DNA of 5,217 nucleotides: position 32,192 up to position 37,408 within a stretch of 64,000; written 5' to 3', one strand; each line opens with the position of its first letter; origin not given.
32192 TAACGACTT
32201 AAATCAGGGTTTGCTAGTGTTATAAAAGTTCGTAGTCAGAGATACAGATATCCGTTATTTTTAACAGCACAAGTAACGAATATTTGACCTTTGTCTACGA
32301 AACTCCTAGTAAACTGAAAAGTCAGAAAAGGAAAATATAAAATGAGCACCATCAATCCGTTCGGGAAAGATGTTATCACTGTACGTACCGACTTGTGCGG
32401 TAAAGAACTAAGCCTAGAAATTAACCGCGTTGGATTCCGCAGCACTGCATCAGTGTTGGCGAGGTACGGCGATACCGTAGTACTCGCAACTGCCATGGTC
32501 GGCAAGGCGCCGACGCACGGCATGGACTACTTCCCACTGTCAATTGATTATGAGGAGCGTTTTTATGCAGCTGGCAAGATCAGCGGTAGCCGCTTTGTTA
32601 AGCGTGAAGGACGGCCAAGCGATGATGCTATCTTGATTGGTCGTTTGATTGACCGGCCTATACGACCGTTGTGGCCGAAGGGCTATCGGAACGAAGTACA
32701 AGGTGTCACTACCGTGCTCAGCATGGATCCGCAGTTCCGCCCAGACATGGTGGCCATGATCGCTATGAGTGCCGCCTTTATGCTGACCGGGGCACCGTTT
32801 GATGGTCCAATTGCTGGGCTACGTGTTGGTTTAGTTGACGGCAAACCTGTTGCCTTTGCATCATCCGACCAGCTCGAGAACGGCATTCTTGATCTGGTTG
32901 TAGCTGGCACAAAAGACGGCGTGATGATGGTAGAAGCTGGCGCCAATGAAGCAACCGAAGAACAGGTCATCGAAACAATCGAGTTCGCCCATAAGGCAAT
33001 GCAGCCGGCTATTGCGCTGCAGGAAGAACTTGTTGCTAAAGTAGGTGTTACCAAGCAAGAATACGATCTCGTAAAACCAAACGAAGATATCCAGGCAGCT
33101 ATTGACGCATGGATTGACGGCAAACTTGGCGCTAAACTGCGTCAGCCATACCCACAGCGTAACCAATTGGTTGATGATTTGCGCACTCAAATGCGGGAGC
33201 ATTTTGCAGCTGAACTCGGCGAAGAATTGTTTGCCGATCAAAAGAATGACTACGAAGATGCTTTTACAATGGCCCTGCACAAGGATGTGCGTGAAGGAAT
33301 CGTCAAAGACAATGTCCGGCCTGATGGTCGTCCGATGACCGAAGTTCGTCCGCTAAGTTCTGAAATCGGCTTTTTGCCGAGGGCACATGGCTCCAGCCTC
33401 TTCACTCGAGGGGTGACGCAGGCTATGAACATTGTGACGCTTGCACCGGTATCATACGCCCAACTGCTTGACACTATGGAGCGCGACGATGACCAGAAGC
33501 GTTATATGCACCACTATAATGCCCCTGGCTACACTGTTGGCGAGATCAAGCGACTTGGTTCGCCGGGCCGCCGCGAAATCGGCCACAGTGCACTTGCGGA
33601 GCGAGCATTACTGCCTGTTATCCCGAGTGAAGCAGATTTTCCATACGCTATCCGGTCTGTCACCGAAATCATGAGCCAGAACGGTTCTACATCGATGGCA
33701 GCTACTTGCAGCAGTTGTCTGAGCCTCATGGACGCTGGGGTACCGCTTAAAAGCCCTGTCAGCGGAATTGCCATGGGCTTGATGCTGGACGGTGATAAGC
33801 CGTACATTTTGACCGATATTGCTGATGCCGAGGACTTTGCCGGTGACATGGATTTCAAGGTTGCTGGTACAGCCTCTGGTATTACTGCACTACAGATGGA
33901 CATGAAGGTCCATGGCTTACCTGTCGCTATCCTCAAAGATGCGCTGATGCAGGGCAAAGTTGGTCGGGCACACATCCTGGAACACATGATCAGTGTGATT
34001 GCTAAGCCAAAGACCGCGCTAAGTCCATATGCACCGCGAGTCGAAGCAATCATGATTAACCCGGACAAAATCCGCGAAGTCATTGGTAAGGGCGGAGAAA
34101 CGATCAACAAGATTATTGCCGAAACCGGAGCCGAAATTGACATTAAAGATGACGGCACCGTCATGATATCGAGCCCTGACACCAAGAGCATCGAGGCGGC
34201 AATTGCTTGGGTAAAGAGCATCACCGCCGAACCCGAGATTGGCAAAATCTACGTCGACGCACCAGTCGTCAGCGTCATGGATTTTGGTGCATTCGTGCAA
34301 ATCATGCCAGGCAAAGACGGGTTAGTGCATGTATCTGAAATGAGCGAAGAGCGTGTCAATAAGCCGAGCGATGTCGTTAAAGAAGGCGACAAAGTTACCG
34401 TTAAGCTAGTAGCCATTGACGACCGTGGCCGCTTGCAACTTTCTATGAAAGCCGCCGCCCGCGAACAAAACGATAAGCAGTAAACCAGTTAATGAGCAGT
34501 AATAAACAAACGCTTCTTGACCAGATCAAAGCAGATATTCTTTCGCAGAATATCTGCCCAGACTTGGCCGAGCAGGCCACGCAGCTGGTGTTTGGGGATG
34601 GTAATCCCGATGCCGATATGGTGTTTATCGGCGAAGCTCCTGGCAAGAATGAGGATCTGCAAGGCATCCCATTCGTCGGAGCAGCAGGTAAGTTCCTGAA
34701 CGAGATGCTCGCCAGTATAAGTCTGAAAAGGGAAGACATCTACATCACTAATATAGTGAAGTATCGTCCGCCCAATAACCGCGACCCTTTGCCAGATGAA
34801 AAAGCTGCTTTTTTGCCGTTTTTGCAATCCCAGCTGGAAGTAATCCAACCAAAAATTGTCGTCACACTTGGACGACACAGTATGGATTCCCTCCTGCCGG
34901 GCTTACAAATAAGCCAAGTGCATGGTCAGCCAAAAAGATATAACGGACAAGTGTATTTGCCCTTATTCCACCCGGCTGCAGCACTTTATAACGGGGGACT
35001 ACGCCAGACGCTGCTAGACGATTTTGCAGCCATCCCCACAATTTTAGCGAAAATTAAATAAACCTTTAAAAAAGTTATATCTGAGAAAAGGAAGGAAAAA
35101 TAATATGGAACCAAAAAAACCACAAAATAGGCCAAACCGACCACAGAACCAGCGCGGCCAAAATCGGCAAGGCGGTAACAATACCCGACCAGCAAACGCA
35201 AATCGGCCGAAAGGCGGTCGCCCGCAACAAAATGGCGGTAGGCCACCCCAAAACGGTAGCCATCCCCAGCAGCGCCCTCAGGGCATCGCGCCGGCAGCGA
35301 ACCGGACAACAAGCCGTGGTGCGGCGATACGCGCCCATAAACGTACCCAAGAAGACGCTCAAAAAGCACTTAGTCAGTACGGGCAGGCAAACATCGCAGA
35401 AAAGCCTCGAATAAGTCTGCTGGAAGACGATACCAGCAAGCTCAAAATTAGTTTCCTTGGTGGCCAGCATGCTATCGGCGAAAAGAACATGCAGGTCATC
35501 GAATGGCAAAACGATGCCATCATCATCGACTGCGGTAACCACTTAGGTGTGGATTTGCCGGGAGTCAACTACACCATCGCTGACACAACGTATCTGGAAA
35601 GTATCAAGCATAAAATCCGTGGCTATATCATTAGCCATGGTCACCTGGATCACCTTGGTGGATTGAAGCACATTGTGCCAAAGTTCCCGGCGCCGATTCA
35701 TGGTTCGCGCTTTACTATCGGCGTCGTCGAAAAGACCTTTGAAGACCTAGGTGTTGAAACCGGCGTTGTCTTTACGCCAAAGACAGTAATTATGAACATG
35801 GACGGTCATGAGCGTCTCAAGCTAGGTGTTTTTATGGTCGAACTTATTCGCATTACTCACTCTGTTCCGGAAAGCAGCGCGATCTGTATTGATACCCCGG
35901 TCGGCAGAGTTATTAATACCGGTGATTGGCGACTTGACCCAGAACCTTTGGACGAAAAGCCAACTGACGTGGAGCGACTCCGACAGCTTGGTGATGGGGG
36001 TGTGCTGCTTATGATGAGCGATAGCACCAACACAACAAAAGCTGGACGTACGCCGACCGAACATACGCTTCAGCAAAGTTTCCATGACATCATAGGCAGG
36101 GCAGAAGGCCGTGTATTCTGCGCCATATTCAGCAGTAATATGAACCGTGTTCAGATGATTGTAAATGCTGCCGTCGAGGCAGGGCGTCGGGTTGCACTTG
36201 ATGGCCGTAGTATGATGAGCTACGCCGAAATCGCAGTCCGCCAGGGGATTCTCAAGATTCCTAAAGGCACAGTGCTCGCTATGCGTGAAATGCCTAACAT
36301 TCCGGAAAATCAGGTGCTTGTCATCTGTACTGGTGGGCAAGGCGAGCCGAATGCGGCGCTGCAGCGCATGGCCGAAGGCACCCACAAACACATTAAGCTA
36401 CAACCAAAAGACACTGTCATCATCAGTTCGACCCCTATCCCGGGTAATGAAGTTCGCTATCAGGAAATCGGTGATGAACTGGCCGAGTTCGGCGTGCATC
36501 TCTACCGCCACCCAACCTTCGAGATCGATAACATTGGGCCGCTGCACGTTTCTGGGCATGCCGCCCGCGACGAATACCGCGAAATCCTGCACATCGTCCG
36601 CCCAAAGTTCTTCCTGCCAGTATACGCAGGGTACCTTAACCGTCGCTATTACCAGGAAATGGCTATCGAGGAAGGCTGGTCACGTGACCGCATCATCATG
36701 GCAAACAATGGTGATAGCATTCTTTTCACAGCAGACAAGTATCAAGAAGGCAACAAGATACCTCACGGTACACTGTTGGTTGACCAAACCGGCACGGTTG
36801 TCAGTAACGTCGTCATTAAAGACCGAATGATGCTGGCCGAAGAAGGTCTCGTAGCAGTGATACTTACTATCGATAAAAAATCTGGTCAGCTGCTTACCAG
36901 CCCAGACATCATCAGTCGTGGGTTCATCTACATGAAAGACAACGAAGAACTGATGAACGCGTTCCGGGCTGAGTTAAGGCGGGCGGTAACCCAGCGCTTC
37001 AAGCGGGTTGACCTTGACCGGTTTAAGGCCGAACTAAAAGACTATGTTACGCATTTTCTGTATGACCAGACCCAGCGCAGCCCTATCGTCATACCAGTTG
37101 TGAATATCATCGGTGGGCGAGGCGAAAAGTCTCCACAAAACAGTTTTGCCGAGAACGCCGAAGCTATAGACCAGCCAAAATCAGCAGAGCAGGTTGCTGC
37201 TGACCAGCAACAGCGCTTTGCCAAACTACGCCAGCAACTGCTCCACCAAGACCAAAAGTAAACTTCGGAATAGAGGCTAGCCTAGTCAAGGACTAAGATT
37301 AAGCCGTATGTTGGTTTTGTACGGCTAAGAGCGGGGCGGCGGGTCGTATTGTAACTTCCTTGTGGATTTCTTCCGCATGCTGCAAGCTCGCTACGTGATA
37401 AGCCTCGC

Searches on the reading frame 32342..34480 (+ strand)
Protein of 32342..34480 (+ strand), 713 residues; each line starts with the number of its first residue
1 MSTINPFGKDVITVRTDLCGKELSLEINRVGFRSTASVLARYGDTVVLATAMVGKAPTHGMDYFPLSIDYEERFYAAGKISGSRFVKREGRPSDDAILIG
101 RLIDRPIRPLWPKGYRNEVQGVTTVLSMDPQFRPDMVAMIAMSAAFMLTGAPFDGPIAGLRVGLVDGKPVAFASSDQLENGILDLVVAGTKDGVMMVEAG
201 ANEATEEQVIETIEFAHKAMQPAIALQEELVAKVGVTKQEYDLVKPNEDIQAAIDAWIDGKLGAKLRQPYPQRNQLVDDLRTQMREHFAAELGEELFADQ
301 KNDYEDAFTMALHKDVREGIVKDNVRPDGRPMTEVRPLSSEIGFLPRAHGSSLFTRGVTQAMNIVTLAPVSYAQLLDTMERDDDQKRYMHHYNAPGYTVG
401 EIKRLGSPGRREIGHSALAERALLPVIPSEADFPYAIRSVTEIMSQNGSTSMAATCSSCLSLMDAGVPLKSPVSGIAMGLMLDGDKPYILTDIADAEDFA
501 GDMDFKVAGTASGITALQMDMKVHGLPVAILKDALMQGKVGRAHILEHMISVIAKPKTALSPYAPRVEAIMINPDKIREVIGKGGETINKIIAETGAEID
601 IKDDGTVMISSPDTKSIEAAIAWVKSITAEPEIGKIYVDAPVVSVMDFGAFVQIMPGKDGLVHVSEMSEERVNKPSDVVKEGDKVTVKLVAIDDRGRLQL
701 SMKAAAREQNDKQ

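Call 75: search_protein_families(library=pfam, proteins=[window:32342-34480:+], max_evalue=0.01)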
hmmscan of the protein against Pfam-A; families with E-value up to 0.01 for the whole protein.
window:32342-34480:+ (713 aa): 8 families
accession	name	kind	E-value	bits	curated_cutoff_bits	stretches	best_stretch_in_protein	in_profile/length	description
PF01138.27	RNase_PH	-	1.8e-48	164.7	25.5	2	334-468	1-130/130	3' exoribonuclease family, domain 1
PF03725.20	RNase_PH_C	-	1.1e-16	61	20.8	1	155-219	1-67/67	3' exoribonuclease family, domain 2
PF00575.29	S1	-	3.8e-16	59.7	22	1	638-703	8-74/74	S1 RNA binding domain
PF00013.35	KH_1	-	2.4e-12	46.8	21.5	1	569-624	3-64/66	KH domain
PF03726.19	PNPase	-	4.6e-05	24.2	24.6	1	272-330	25-80/81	Polyribonucleotide nucleotidyltransferase, RNA binding domain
PF22675.2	KH-I_KHDC4-BBP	-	0.00045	20.5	30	1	577-612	8-43/76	KHDC4/BBP-like, KH-domain type I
PF24685.1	OB_RRP5_4th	-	0.0012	19.3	31.5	1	630-692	5-71/92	RRP5 OB-fold domain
PF23459.1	S1_RRP5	-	0.002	19.1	27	1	638-695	7-64/72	RRP5 S1 domain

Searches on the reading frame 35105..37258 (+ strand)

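Call 75: search_protein_families(library=pfam, proteins=[window:35105-37258:+], max_evalue=0.01)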
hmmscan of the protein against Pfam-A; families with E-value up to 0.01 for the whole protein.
window:35105-37258:+ (718 aa): 5 families
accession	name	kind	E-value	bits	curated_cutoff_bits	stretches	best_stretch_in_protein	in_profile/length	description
PF22505.1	RNase_J_b_CASP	-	2.1e-43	147.5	27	1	334-455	1-122/126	Ribonuclease J, beta-CASP domain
PF17770.6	RNase_J_C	-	5.8e-26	91.9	23.8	1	570-667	1-100/102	Ribonuclease J C-terminal domain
PF00753.33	Lactamase_B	-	8.2e-07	29.6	22.7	1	135-286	14-161/196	Metallo-beta-lactamase superfamily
PF12706.13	Lactamase_B_2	-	1.7e-06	28.3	27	1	169-276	29-144/200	Beta-lactamase superfamily domain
PF02112.21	PDEase_II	-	0.0084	15.7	23.7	0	166-192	78-104/340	cAMP phosphodiesterases class-II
